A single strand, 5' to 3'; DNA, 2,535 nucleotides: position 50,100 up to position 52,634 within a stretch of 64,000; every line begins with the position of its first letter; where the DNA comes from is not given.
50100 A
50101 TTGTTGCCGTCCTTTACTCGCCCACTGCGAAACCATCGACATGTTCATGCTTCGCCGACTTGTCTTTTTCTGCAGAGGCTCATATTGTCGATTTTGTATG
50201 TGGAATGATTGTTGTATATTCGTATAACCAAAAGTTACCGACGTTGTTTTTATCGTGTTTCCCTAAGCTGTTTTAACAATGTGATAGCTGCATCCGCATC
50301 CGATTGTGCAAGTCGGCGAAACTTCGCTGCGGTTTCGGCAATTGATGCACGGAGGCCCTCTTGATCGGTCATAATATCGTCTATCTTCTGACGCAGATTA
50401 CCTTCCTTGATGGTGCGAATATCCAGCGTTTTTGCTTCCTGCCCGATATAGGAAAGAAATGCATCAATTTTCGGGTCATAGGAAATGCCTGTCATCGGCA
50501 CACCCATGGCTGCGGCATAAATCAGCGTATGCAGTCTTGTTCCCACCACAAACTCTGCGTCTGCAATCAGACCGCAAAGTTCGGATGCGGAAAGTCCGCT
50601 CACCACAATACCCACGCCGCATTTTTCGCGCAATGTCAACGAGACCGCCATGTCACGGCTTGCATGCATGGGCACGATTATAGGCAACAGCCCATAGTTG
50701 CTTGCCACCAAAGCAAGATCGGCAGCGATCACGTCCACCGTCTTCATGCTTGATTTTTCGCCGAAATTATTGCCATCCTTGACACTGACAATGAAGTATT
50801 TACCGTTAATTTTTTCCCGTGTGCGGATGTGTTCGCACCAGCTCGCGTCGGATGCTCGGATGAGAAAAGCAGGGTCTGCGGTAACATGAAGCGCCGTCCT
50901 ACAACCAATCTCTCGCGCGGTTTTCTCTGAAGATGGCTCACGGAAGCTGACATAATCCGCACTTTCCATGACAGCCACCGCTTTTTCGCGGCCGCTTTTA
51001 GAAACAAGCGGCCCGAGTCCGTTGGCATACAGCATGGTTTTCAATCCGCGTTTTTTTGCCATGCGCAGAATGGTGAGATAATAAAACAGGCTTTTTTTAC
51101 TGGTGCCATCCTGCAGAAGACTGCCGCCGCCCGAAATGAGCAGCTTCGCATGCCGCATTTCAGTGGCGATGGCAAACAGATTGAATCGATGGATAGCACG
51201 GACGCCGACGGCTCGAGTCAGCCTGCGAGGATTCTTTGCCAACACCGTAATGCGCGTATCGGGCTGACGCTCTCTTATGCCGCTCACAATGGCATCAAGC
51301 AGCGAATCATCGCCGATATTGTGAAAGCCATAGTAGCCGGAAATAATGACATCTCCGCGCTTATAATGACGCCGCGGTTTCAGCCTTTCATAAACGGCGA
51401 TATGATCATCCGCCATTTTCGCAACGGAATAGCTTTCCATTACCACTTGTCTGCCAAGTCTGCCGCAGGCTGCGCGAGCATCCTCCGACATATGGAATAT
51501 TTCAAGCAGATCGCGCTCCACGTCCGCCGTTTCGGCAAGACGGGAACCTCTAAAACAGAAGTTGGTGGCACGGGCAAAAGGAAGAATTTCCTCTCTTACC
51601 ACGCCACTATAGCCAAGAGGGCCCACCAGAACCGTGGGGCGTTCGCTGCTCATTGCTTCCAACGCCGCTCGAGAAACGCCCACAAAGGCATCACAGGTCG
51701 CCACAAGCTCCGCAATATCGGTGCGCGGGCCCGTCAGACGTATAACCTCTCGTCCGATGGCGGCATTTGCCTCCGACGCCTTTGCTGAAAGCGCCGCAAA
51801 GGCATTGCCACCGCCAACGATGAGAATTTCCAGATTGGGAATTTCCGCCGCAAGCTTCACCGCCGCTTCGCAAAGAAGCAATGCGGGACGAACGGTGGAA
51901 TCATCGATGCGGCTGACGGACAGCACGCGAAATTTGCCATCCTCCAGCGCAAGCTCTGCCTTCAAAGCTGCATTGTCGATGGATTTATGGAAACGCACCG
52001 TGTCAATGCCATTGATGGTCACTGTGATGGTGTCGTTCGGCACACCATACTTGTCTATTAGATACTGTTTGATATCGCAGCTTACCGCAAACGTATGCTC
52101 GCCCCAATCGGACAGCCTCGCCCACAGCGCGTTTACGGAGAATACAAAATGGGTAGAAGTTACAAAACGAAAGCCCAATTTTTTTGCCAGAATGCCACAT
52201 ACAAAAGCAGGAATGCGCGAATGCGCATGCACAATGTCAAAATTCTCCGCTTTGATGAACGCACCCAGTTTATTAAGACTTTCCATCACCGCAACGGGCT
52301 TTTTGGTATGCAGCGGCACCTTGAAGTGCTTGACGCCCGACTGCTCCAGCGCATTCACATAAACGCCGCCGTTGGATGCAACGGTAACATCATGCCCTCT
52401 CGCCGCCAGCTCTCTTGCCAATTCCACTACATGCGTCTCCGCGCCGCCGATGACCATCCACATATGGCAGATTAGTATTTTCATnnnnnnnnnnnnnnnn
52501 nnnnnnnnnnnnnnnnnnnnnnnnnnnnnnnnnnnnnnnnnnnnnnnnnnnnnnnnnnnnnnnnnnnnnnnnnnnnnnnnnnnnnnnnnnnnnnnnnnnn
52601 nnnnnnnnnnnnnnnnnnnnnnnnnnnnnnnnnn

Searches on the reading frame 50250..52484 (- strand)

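Call 12: search_protein_families(library=pfam, proteins=[window:50250-52484:-])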
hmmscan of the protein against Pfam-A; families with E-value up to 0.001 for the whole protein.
window:50250-52484:- (744 aa): 6 families
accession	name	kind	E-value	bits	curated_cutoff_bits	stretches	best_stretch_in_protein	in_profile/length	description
PF04230.19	PS_pyruv_trans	-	3.4e-34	119.5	25.3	1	389-671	1-280/280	Polysaccharide pyruvyl transferase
PF13439.12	Glyco_transf_4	-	1.6e-30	106.8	28.5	1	12-163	1-169/170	Glycosyltransferase Family 4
PF13579.12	Glyco_trans_4_4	-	5.4e-17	63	29.7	1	13-159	1-158/158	Glycosyl transferase 4-like domain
PF13477.12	Glyco_trans_4_2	-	5.6e-13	49.7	23.4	1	14-112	8-107/139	Glycosyl transferase 4-like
PF13692.12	Glyco_trans_1_4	-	2e-09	38.2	27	1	186-287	3-106/142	Glycosyl transferases group 1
PF00534.26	Glycos_transf_1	-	1.2e-06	28.6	26.4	1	174-299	5-134/172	Glycosyl transferases group 1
